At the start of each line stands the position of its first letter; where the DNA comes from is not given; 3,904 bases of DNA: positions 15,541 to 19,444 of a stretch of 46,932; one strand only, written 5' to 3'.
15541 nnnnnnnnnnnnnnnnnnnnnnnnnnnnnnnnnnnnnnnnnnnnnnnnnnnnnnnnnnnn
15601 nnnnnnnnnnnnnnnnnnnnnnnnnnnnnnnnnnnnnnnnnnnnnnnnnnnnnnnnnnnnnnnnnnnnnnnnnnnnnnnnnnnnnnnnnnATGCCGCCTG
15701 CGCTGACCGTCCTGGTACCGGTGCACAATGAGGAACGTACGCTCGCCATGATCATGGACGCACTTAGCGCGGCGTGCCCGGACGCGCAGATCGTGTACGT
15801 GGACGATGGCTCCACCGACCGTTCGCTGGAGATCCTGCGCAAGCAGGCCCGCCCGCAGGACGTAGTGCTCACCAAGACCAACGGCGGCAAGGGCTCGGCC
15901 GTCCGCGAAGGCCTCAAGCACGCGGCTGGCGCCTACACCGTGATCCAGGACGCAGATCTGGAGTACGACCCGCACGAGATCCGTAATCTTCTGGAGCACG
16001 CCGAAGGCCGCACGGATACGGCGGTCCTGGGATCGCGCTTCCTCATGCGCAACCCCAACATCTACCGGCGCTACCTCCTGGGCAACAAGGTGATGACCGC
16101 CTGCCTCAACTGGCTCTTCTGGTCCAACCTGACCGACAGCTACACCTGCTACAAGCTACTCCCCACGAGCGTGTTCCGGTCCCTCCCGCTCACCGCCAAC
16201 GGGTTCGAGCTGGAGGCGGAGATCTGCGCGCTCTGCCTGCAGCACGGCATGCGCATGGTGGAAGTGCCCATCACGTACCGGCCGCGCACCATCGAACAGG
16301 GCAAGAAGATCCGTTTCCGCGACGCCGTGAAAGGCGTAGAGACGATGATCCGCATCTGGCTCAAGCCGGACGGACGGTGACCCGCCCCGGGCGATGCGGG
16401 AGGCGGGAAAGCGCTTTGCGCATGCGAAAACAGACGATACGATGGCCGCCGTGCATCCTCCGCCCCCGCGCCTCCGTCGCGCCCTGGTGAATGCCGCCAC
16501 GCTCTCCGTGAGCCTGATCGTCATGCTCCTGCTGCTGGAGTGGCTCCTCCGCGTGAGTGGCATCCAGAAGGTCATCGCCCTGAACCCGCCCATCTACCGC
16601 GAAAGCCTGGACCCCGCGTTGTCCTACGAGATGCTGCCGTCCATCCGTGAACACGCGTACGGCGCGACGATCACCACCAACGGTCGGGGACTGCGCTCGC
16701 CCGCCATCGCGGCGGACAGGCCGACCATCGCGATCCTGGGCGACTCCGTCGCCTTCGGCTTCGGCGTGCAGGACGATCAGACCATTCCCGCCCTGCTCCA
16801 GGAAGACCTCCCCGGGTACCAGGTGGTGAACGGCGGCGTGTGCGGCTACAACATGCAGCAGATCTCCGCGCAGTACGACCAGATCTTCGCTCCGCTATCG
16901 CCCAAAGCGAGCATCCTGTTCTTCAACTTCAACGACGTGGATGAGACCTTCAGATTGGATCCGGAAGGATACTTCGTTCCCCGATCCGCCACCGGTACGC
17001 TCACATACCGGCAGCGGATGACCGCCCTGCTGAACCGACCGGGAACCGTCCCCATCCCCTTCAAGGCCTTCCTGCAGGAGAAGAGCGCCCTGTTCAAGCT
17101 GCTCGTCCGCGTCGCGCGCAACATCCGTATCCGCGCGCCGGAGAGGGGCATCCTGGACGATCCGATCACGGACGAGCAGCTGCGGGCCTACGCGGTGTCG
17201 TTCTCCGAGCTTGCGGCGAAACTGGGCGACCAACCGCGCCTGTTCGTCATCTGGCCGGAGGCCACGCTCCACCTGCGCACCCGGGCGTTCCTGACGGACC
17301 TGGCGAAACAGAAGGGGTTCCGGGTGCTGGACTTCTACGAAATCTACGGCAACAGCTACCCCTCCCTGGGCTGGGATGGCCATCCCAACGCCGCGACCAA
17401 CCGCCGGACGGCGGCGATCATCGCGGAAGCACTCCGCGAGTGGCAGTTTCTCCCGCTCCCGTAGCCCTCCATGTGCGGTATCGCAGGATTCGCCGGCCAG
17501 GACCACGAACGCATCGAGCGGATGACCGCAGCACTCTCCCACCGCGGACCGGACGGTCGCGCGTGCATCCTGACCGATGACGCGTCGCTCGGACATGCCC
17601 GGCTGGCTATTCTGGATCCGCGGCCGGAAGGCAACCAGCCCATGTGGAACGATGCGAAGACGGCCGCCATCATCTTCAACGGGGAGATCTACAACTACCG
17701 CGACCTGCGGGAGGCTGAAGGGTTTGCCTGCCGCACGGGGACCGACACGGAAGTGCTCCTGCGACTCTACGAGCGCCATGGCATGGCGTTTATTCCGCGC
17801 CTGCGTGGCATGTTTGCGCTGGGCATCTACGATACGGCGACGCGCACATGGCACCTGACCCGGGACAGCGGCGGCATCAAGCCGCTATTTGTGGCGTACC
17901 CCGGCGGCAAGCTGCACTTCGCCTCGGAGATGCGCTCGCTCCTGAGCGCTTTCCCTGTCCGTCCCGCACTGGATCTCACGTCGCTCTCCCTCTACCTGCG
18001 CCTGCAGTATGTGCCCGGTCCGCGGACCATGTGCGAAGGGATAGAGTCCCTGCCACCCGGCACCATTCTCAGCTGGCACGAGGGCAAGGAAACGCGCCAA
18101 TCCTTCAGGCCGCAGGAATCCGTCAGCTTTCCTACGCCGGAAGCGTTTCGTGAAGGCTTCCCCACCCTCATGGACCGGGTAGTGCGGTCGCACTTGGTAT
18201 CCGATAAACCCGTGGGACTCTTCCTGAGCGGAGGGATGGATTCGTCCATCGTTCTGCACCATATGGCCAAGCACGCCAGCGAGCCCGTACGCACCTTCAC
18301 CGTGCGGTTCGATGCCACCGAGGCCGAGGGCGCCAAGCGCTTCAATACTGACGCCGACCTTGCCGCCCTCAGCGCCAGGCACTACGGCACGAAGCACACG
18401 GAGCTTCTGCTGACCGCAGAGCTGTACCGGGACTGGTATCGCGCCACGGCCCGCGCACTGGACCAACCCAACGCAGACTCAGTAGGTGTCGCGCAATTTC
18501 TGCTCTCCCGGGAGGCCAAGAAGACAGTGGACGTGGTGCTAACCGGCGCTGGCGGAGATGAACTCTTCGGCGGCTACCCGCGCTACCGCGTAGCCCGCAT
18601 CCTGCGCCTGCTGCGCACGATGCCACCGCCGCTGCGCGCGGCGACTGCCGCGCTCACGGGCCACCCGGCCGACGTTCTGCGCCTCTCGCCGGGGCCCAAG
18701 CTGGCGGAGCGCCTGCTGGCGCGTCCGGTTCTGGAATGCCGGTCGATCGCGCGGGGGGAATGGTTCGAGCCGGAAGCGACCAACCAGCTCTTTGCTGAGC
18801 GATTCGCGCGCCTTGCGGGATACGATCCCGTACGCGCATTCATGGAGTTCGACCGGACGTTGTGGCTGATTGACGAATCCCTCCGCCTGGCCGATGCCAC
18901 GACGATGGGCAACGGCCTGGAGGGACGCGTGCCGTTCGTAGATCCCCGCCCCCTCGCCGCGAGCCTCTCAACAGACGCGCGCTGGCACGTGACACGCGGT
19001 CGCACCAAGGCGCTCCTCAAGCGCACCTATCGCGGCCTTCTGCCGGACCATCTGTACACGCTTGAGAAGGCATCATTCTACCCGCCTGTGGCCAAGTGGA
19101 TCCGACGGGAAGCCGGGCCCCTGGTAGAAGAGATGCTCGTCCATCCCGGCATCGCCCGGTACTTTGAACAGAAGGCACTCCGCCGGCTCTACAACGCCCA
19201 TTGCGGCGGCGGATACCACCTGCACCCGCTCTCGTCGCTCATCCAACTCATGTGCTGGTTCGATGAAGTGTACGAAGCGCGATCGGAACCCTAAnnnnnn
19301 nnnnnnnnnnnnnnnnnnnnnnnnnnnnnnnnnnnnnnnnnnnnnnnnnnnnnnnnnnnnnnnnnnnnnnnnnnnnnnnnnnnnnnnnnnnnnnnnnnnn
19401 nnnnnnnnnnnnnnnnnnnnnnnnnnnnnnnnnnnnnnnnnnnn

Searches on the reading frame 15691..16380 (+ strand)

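Call 13: search_protein_families(library=pfam, proteins=[window:15691-16380:+], max_evalue=0.00001)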
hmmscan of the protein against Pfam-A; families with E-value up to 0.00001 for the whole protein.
window:15691-16380:+ (229 aa): 2 families
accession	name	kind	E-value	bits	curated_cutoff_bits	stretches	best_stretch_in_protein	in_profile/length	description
PF00535.33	Glycos_transf_2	-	2.8e-24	86.4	23.3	1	6-128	1-128/168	Glycosyl transferase family 2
PF13641.12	Glyco_tranf_2_3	-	8.8e-09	36.1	27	1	3-125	2-131/230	Glycosyltransferase like family 2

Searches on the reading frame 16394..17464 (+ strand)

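Call 13: search_protein_families(library=pfam, proteins=[window:16394-17464:+], max_evalue=0.00001)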
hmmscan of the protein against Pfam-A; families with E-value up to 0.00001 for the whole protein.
window:16394-17464:+ (356 aa): 1 family
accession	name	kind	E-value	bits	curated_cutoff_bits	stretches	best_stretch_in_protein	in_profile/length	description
PF13472.12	Lipase_GDSL_2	-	1.1e-09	39.5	32.9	1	114-337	1-177/178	GDSL-like Lipase/Acylhydrolase family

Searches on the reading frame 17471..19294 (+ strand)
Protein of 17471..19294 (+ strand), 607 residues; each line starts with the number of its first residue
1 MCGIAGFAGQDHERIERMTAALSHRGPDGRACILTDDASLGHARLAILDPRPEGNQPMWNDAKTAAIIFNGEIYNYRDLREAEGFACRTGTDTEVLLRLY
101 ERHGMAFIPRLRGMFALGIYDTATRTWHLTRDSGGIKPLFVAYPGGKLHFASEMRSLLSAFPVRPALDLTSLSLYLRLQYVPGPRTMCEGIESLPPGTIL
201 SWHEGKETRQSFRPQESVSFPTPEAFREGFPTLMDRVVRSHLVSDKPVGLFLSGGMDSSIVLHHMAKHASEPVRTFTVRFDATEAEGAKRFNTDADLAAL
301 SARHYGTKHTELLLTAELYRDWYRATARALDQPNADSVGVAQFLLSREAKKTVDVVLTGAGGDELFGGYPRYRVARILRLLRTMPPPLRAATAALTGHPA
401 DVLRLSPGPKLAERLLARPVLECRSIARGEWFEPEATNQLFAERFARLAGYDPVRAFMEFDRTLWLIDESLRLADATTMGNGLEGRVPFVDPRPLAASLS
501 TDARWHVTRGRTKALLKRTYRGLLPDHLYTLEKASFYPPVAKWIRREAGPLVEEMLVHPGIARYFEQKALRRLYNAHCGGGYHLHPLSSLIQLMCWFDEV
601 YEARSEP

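Call 13: search_protein_families(library=pfam, proteins=[window:17471-19294:+], max_evalue=0.00001)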
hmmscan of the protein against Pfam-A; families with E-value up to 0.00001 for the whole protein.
window:17471-19294:+ (607 aa): 3 families
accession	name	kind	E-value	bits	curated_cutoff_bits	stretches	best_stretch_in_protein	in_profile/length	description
PF00733.27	Asn_synthase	-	6.3e-71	240.3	21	1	233-597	5-353/354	Asparagine synthase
PF13522.11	GATase_6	-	4.5e-34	117.7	27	1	27-153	1-130/130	Glutamine amidotransferase domain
PF13537.11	GATase_7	-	9e-34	116.6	25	1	42-158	1-122/123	Glutamine amidotransferase domain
